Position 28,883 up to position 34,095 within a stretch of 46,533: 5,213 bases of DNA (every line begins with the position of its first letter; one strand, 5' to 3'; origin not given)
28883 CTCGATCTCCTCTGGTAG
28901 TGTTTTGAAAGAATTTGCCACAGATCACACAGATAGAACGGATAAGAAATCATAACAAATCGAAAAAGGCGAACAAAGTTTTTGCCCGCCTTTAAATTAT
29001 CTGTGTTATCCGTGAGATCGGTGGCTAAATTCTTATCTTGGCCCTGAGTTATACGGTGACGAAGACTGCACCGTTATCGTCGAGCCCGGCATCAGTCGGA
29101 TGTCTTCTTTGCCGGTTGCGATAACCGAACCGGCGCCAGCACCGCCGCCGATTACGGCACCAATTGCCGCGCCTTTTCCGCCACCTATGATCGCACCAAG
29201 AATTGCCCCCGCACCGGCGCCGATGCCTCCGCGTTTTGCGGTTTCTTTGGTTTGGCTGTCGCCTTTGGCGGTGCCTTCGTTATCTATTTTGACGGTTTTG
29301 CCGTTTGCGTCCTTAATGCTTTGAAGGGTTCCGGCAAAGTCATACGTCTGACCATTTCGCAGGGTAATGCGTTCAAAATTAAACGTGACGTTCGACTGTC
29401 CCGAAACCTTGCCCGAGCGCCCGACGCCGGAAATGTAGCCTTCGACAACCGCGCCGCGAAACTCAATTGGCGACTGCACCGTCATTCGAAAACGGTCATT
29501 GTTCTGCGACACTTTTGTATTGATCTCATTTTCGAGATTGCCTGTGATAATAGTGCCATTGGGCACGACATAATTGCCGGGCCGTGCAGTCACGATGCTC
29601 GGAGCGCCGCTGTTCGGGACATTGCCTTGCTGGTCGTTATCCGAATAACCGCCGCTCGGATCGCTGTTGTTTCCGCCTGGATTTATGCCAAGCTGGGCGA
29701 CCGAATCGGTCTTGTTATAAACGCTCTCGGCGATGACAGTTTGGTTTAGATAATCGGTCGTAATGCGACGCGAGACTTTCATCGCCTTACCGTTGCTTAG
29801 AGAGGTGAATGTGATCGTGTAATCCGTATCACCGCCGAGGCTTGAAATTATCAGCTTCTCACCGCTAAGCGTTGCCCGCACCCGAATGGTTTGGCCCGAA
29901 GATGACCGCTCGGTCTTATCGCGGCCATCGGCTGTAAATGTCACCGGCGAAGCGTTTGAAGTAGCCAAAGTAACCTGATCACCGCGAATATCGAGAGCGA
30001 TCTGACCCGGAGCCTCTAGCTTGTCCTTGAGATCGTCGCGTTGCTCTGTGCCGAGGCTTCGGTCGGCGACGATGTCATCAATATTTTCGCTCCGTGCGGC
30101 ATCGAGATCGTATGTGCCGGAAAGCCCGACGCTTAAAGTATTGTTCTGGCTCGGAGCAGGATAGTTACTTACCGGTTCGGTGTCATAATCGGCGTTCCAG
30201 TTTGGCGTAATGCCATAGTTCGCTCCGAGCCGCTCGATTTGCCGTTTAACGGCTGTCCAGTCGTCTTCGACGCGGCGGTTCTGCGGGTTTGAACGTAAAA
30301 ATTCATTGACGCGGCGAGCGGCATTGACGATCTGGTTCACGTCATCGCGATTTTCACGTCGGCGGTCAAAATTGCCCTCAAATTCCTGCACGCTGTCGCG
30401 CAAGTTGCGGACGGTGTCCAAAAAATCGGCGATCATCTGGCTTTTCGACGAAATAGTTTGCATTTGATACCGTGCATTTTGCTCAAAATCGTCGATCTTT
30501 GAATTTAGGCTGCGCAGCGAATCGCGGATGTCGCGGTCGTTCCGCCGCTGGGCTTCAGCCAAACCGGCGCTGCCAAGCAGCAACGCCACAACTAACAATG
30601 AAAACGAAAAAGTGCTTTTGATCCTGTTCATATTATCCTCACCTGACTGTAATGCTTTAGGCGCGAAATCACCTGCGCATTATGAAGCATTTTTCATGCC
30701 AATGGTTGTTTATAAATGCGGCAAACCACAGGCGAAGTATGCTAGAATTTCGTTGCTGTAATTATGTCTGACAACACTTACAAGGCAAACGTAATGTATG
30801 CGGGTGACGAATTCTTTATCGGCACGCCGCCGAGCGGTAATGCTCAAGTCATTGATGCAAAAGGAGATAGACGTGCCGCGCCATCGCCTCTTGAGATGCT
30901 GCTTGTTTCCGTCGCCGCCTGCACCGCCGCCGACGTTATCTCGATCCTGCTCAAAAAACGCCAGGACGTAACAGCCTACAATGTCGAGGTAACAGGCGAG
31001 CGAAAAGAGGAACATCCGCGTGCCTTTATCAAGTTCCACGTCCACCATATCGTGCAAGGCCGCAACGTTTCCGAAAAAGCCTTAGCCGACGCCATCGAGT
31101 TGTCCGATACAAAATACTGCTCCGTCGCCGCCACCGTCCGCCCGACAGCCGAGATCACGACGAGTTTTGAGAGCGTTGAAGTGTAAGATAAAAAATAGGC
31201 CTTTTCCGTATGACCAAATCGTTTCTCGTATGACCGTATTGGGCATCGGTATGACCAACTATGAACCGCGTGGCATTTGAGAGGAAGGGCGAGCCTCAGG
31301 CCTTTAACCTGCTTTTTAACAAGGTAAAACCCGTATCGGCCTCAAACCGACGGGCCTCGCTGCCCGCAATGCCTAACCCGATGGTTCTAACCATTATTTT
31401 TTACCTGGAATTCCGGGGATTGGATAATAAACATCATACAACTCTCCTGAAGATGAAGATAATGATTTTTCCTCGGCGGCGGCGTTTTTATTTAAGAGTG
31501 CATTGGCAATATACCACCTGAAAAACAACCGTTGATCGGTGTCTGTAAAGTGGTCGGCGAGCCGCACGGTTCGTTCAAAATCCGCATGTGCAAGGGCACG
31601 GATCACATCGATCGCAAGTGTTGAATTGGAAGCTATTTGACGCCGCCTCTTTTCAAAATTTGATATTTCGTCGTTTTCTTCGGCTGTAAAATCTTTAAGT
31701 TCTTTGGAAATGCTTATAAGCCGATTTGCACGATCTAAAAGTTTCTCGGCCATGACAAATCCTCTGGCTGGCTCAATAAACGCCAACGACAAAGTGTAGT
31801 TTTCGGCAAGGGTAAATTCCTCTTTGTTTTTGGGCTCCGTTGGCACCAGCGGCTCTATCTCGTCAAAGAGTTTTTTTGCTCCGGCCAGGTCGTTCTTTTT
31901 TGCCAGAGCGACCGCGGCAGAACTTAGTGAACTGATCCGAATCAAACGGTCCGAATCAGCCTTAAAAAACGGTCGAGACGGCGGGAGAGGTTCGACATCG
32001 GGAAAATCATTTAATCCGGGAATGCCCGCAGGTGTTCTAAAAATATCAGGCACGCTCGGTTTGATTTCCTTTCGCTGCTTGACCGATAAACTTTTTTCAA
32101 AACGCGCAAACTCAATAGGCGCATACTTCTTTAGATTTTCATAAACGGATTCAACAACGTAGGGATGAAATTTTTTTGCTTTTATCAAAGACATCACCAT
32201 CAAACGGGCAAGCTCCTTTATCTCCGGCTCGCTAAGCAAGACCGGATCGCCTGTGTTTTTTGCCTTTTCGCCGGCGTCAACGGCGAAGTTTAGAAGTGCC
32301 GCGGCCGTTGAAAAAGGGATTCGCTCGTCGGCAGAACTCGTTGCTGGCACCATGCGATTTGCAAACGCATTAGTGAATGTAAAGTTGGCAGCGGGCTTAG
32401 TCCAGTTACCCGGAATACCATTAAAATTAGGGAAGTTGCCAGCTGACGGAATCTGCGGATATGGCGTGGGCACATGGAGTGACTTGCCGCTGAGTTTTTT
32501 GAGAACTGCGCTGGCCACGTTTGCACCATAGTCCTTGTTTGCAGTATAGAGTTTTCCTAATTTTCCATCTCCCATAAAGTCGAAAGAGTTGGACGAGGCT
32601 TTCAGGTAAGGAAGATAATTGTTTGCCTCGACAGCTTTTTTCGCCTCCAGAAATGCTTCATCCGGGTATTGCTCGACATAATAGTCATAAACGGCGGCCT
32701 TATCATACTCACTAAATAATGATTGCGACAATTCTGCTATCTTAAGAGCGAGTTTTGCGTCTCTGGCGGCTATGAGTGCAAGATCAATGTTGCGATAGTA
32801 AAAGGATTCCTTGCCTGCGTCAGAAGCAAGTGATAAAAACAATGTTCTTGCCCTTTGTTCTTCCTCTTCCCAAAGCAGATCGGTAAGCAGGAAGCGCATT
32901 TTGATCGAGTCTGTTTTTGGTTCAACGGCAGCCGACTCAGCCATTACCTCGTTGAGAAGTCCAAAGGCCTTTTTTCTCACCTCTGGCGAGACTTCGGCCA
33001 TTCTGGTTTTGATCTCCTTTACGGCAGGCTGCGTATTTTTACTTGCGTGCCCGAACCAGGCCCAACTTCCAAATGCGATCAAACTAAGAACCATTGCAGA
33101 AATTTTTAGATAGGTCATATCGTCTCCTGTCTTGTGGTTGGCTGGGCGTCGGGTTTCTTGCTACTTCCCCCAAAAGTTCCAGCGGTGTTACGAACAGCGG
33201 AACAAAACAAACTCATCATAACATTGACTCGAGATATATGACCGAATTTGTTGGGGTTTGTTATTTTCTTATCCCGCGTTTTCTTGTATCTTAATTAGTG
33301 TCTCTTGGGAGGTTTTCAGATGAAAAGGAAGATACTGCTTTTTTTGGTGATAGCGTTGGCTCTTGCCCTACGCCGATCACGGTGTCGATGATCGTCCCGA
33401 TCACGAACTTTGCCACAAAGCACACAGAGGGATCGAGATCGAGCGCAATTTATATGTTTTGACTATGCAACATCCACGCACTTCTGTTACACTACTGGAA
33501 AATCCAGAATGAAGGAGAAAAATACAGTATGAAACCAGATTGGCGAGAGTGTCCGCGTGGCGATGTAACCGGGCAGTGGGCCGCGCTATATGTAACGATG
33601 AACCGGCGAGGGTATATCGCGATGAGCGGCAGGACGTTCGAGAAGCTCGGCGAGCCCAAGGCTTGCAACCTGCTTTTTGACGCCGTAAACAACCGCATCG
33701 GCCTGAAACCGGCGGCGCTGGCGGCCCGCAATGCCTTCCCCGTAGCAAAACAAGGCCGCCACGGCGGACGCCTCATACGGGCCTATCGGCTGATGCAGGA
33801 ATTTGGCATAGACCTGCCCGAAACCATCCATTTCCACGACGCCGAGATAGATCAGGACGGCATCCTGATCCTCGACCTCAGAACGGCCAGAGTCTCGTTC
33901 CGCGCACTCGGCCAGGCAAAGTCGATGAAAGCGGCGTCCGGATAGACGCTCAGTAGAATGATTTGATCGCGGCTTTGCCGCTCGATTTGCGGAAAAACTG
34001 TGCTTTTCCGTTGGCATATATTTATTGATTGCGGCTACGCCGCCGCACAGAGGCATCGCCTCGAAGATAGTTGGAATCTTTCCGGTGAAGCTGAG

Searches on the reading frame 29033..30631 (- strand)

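Call 10: search_protein_families(library=pfam, proteins=[window:29033-30631:-], max_evalue=0.01)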
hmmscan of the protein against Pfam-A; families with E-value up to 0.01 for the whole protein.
window:29033-30631:- (532 aa): 1 family
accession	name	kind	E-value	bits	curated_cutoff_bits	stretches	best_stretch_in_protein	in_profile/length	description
PF13441.11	Gly-zipper_YMGG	-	2.8e-06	27.4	28.9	1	463-501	2-41/45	YMGG-like Gly-zipper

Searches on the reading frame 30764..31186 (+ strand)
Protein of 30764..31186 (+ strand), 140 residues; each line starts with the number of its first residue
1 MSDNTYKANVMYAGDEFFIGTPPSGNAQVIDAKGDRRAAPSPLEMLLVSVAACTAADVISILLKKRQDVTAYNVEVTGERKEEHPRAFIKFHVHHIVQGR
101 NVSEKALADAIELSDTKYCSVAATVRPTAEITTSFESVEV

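Call 10: search_protein_families(library=pfam, proteins=[window:30764-31186:+], max_evalue=0.01)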
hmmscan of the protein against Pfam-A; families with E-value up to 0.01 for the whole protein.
window:30764-31186:+ (140 aa): 1 family
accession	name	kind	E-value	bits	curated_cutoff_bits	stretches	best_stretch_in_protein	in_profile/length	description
PF02566.24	OsmC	-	5.5e-18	65.7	27.5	1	39-133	5-99/100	OsmC-like protein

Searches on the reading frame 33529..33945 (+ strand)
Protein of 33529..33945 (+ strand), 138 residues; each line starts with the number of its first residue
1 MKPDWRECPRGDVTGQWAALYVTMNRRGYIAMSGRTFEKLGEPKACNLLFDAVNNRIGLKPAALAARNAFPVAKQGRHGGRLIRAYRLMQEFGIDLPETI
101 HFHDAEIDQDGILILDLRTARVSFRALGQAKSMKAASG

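Call 10: search_protein_families(library=pfam, proteins=[window:33529-33945:+], max_evalue=0.01)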
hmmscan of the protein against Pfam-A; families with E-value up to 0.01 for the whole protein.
window:33529-33945:+ (138 aa): 0 families

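Call 15: find_encoding_contigs(protein=window:33529-33945:+, flank=10000, max_places=10)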
Protein window:33529-33945:+ (138 aa): 1 contig read that carries it; 1 place shown.
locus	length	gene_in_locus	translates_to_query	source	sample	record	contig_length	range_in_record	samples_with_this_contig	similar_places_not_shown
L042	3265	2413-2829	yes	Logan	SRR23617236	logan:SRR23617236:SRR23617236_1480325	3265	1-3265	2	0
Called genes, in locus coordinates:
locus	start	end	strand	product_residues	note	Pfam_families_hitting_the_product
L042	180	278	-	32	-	-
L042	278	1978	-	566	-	-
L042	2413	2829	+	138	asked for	-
